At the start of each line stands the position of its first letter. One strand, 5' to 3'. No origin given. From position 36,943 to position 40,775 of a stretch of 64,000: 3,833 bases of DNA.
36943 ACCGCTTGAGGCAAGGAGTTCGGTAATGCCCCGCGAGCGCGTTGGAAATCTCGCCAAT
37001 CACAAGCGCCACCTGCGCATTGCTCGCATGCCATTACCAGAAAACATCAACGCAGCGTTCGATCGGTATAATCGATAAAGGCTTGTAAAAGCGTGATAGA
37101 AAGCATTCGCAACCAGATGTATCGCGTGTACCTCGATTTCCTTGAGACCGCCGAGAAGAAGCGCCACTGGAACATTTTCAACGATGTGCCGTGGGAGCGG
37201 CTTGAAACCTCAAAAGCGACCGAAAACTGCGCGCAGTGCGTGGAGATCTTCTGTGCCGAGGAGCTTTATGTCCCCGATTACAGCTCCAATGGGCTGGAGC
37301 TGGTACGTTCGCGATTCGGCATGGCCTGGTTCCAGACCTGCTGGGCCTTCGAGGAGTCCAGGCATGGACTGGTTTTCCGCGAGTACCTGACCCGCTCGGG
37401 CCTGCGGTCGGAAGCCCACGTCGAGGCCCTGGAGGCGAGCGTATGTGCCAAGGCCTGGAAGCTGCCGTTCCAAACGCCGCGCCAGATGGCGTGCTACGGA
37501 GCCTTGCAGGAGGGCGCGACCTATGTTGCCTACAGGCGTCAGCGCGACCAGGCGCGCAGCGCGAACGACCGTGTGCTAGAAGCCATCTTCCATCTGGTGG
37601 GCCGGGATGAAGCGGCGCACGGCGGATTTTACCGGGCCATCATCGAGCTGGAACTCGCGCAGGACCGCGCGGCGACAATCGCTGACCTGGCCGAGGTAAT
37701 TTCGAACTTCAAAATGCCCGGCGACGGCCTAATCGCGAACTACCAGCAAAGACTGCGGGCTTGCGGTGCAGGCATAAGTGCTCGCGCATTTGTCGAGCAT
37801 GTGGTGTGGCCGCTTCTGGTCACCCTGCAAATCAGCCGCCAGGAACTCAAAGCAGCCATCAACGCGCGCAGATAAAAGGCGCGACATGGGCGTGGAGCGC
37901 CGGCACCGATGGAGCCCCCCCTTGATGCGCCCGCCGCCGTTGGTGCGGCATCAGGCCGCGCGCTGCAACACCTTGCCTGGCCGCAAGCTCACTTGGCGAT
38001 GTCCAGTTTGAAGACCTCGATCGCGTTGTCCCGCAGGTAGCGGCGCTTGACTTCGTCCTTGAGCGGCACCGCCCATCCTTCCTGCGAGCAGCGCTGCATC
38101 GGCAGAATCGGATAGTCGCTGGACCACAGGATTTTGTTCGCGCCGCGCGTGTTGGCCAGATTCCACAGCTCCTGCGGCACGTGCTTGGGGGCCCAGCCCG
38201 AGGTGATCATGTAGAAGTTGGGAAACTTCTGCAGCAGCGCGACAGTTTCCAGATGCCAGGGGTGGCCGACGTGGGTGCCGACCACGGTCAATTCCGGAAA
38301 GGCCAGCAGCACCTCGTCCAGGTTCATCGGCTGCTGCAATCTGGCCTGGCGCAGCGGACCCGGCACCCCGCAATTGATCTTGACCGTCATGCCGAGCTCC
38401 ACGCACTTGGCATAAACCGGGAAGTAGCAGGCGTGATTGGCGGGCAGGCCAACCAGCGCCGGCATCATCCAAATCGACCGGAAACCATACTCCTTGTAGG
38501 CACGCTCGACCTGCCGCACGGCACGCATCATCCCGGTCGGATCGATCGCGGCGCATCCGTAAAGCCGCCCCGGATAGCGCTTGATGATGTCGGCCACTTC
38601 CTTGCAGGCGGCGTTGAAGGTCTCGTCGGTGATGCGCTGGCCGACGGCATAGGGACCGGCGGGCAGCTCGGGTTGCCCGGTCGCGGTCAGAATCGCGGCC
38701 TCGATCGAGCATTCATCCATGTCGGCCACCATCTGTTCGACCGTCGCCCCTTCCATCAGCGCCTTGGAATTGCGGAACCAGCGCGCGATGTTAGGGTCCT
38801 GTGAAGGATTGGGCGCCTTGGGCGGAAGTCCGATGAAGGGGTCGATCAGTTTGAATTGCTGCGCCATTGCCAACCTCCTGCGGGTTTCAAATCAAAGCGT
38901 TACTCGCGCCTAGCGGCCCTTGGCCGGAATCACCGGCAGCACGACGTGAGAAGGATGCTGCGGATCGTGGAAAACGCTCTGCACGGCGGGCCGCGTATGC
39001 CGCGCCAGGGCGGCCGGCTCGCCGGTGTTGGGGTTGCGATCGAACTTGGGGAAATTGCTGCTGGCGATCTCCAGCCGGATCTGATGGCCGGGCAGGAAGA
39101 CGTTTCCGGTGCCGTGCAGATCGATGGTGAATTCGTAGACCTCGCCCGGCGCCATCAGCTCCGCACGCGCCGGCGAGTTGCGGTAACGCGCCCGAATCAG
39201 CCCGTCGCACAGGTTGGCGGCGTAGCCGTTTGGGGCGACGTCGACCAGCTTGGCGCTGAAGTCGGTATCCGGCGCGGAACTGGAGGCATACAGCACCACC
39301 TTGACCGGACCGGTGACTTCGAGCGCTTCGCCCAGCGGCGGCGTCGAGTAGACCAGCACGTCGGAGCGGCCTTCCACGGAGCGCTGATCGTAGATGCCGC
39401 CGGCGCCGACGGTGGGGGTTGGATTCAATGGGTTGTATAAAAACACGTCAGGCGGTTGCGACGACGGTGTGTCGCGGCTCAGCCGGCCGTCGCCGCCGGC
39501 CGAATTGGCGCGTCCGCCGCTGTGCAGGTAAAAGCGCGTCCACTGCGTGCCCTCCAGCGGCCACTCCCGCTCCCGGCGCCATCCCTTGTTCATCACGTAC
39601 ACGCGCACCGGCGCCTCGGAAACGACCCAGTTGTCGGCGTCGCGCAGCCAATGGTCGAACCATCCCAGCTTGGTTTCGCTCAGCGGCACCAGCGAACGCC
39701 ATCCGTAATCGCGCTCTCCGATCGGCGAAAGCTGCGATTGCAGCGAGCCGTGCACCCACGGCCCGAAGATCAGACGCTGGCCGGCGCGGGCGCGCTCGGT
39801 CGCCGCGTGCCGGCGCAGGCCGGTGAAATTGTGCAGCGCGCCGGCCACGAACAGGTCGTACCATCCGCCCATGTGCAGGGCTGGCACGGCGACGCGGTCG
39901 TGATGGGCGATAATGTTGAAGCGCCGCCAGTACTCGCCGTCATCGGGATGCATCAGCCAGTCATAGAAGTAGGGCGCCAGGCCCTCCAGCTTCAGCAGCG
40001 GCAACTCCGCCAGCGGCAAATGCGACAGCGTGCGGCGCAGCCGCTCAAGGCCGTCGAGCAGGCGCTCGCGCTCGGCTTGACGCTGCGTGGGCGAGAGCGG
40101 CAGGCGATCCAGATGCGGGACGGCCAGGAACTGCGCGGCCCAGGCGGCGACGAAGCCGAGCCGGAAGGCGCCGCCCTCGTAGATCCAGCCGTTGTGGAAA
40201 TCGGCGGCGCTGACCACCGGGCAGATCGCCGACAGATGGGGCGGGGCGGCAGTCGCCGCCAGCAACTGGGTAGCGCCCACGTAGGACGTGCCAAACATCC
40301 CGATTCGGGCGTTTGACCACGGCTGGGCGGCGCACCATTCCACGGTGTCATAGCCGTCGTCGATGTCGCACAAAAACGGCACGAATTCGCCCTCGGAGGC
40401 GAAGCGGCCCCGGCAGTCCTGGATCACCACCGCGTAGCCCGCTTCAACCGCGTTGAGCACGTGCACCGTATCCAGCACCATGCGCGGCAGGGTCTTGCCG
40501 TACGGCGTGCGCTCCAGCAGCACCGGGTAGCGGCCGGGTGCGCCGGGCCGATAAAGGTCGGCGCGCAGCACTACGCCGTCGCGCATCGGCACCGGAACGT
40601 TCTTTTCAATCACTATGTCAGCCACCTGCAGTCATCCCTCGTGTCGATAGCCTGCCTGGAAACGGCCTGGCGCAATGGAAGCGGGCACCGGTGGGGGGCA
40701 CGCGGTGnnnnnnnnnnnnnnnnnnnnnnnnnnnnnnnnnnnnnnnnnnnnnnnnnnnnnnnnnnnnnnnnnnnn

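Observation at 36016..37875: Divergent RRM RNA-binding protein / acyl-ACP desaturase pair sharing a 435-bp leader region: candidate cold-adaptation module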

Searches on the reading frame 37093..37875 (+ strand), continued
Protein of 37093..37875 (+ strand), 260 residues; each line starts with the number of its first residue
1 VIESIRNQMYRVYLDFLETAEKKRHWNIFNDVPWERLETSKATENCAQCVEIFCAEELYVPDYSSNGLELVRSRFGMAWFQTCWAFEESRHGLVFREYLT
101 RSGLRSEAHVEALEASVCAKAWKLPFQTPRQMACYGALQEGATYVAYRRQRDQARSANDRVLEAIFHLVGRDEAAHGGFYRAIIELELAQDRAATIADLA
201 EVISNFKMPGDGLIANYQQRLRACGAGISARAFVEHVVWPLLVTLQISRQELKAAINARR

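Call 49: find_encoding_contigs(protein=P0017, flank=4000, max_places=2)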
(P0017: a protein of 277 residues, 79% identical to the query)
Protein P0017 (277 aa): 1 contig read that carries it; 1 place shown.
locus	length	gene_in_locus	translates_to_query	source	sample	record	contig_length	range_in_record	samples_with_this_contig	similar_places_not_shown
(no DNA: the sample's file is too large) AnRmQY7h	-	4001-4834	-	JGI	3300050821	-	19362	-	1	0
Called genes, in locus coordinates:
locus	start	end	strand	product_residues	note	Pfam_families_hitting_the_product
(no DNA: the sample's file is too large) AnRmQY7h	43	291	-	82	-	-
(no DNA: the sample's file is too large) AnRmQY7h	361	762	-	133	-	PF00076:RRM_1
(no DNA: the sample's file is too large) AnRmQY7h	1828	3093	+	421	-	PF00270:DEAD, PF04851:ResIII, PF00271:Helicase_C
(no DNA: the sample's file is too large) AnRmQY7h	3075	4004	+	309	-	PF00487:FA_desaturase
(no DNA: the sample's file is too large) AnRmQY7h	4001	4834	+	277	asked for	PF03405:FA_desaturase_2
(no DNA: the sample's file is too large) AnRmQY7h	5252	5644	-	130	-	-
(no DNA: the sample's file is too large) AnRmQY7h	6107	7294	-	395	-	PF01717:Meth_synt_2 (faint)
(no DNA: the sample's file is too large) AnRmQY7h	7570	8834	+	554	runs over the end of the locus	PF00027:cNMP_binding, PF00070:Pyr_redox (faint), PF01266:DAO (weak), PF03486:HI0933_like (faint), PF07992:Pyr_redox_2, PF13450:NAD_binding_8 (faint), PF13738:Pyr_redox_3 (weak)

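Call 54: find_encoding_contigs(protein=P0001, flank=2500, max_places=6)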
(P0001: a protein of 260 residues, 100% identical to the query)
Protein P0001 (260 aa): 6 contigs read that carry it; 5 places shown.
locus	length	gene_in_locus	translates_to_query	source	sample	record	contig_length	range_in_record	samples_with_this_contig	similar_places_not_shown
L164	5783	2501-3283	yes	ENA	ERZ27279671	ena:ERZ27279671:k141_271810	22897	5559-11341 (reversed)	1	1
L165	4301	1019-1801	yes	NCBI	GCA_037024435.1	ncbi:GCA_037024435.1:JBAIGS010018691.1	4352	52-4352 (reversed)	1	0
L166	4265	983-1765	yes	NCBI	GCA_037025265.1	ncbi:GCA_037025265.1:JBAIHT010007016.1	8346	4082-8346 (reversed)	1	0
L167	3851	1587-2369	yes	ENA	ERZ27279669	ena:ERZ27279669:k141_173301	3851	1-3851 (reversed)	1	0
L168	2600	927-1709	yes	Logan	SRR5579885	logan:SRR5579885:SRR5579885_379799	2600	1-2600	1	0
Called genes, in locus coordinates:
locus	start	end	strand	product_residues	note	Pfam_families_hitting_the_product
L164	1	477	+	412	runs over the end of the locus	PF07690:MFS_1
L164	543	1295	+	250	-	PF00106:adh_short, PF08659:KR, PF13561:adh_short_C2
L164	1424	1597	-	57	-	-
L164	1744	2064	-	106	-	PF00076:RRM_1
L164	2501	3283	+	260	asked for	PF03405:FA_desaturase_2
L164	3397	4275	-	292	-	PF04909:Amidohydro_2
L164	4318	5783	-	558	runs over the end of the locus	PF02129:Peptidase_S15, PF08530:PepX_C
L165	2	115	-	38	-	?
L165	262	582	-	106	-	PF00076:RRM_1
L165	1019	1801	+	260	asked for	PF03405:FA_desaturase_2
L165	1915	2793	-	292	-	PF04909:Amidohydro_2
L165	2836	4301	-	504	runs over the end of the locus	?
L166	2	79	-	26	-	?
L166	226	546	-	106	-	PF00076:RRM_1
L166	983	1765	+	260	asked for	PF03405:FA_desaturase_2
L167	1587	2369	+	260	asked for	PF03405:FA_desaturase_2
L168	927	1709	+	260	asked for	PF03405:FA_desaturase_2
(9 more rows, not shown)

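Call 61: predict_structure(alignment_id=A1)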
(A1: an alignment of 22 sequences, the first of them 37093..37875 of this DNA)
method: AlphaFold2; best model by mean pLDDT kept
length: 260 residues; sequences in the alignment: 22
mean_pLDDT: 88.4   pTM: 0.87
mean pLDDT of the five models: 88.4, 87.4, 79.2, 79.0, 76.6
residues with pLDDT >= 90: 149; 70-90: 93; 50-70: 16; < 50: 2
segments of 3 or more residues with pLDDT < 50: none
pLDDT, mean of each block of 10 residues (from residue 1): 72 84 77 94 90 89 69 73 83 95 95 89 82 93 95 95 95 91 94 96 90 86 88 95 96 91
secondary structure, 60 per line:
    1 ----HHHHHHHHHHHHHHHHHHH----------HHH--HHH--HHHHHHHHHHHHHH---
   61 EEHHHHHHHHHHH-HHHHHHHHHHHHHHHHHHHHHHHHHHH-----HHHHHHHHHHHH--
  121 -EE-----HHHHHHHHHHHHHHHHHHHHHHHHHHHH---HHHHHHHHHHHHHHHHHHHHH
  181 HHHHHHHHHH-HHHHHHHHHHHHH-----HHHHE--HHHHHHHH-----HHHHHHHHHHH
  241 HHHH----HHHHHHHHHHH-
elements in order: H5-23 H44-57 H63-73 H75-101 H107-118 H129-156 H160-190 H192-204 H210-213 H217-224 H230-244 H249-259

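Call 63: fold_search(model_id=the predicted structure, library=pdb)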
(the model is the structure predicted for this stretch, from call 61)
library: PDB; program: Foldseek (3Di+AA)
matches with E <= 10: 411; with E <= 0.001: 21
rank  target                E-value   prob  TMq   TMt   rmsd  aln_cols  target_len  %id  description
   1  1afr_A                5.6e-06  1.00  0.72  0.56   5.3       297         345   18  STEAROYL-ACYL CARRIER PROTEIN DESATURASE FROM CASTOR SEEDS (released 1997-05-15)
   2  1oq9                  6.6e-06  1.00  0.71  0.56   5.4       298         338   18  The Crystal Structure of the Complex between Stearoyl Acyl Carrier Protein Desaturase from Ricinus Communis (Castor Bean (released 2003-05-13)
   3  1oq4_A                1.1e-05  1.00  0.73  0.56   5.1       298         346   18  The Crystal Structure of the Complex between Stearoyl Acyl Carrier Protein Desaturase from Ricinus Communis (Castor Be (released 2003-05-13)
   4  2uw1_A                1.4e-05  1.00  0.79  0.64   3.8       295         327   19  Ivy Desaturase Structure (released 2007-05-08)
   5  2xz1_B                1.5e-05  1.00  0.71  0.55   5.5       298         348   18  The Structure of the 2:2 (Fully Occupied) Complex Between Stearoyl Acyl Carrier Protein Desaturase from Ricinus Commun (released 2011-09-07)
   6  4v0j_A                1.7e-05  1.00  0.72  0.59   5.1       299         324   18  The channel-block Ser202Glu, Thr104Lys double mutant of Stearoyl-ACP- Desaturase from Castor bean (Ricinus communis) (released 2015-08-26)
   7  2j2f_C                1.7e-05  1.00  0.73  0.56   5.7       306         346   17  The T199D Mutant of Stearoyl Acyl Carrier Protein Desaturase from Ricinus Communis (Castor Bean) (released 2006-10-23)
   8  4v0j_D                1.9e-05  1.00  0.72  0.59   5.1       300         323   18  The channel-block Ser202Glu, Thr104Lys double mutant of Stearoyl-ACP- Desaturase from Castor bean (Ricinus communis) (released 2015-08-26)
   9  2j2f_A                2.1e-05  1.00  0.74  0.57   5.7       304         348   17  The T199D Mutant of Stearoyl Acyl Carrier Protein Desaturase from Ricinus Communis (Castor Bean) (released 2006-10-23)
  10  2j2f_B                2.5e-05  1.00  0.72  0.56   5.8       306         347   17  The T199D Mutant of Stearoyl Acyl Carrier Protein Desaturase from Ricinus Communis (Castor Bean) (released 2006-10-23)
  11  4v0j_F                2.6e-05  1.00  0.73  0.59   5.1       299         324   18  The channel-block Ser202Glu, Thr104Lys double mutant of Stearoyl-ACP- Desaturase from Castor bean (Ricinus communis) (released 2015-08-26)
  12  4v0j_E                2.8e-05  1.00  0.73  0.59   5.1       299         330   18  The channel-block Ser202Glu, Thr104Lys double mutant of Stearoyl-ACP- Desaturase from Castor bean (Ricinus communis) (released 2015-08-26)
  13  2xz1_A                3.1e-05  1.00  0.71  0.54   5.4       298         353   18  The Structure of the 2:2 (Fully Occupied) Complex Between Stearoyl Acyl Carrier Protein Desaturase from Ricinus Commun (released 2011-09-07)
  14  4v0j_C                3.7e-05  1.00  0.73  0.59   5.0       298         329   18  The channel-block Ser202Glu, Thr104Lys double mutant of Stearoyl-ACP- Desaturase from Castor bean (Ricinus communis) (released 2015-08-26)
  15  4v0j_B                4.0e-05  1.00  0.73  0.58   5.1       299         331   18  The channel-block Ser202Glu, Thr104Lys double mutant of Stearoyl-ACP- Desaturase from Castor bean (Ricinus communis) (released 2015-08-26)
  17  2uw1_B                5.5e-05  1.00  0.72  0.56   5.8       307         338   16  Ivy Desaturase Structure (released 2007-05-08)
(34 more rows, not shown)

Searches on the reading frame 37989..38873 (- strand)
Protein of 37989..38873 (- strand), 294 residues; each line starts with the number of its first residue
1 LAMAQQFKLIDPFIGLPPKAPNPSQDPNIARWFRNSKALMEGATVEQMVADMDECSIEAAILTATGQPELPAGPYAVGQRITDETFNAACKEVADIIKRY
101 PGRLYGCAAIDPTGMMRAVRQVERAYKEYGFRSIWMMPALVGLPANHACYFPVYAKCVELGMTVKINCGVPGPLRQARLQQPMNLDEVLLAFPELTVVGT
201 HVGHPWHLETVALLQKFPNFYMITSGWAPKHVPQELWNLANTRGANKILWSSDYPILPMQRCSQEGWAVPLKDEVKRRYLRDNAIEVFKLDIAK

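Call 3: search_protein_families(library=pfam, proteins=[window:37989-38873:-], max_evalue=0.01)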
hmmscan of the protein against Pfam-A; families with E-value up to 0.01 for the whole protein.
window:37989-38873:- (294 aa): 1 family
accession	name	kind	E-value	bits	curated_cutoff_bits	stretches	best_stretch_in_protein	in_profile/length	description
PF04909.20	Amidohydro_2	-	1.5e-42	146.8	26.4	1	46-290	22-289/289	Amidohydrolase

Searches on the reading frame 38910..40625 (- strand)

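Call 3: search_protein_families(library=pfam, proteins=[window:38910-40625:-], max_evalue=0.01)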
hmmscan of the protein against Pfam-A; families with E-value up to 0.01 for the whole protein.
window:38910-40625:- (571 aa): 2 families
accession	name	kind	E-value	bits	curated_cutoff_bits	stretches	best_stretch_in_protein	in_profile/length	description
PF02129.25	Peptidase_S15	-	1.3e-63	215.6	23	1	16-293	1-261/262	X-Pro dipeptidyl-peptidase (S15 family)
PF08530.16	PepX_C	-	3.2e-52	178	22.5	1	335-561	4-216/217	X-Pro dipeptidyl-peptidase C-terminal non-catalytic domain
